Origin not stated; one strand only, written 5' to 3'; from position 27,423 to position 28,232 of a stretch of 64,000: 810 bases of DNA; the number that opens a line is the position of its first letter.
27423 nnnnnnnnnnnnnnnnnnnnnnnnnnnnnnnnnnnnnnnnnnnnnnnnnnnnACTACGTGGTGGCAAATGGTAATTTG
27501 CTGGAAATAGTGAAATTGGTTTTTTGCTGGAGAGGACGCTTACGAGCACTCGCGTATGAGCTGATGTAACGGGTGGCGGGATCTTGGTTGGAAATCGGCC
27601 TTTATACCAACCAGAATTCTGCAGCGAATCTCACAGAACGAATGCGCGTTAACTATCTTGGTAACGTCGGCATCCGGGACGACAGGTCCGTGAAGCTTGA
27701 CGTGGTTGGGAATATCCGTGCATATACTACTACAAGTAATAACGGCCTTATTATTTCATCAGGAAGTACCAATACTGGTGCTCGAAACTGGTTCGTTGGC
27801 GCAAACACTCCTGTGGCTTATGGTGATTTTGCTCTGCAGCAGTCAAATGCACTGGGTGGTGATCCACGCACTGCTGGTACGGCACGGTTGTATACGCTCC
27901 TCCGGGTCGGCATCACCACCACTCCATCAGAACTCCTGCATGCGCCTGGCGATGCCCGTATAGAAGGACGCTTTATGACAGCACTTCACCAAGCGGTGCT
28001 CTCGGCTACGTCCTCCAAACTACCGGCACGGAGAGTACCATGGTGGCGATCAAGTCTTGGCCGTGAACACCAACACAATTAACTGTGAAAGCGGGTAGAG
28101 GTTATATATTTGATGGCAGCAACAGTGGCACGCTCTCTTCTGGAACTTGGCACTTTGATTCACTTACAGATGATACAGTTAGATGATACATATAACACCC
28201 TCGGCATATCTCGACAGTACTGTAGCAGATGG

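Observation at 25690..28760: Cluster of at least six frameshifts confined to the repetitive middle of the giant gene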

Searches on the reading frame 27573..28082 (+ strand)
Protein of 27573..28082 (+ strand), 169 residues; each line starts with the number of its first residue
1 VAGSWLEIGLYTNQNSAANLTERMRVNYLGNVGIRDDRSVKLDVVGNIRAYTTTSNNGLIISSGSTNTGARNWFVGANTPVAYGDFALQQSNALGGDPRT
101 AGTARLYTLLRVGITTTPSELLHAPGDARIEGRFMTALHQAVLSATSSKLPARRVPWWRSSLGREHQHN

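Call 11: search_protein_families(library=pfam, proteins=[window:27573-28082:+], max_evalue=0.01)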
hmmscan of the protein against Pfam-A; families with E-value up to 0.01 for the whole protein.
window:27573-28082:+ (169 aa): 0 families

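Call 20: find_related_loci(query=window:27573-28082:+, collection=genome_contigs, flank=10000)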
Query window:27573-28082:+ (169 aa) in genome_contigs; peptide patterns used: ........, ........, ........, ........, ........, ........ (x = any residue, [..] = any of these).
600 stretches matched a pattern, but none encodes a relative of the query by tblastn (E <= 1e-3).
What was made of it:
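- Tried and rejected: genome_contigs with the 169-aa ORF found no relative (call 20).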
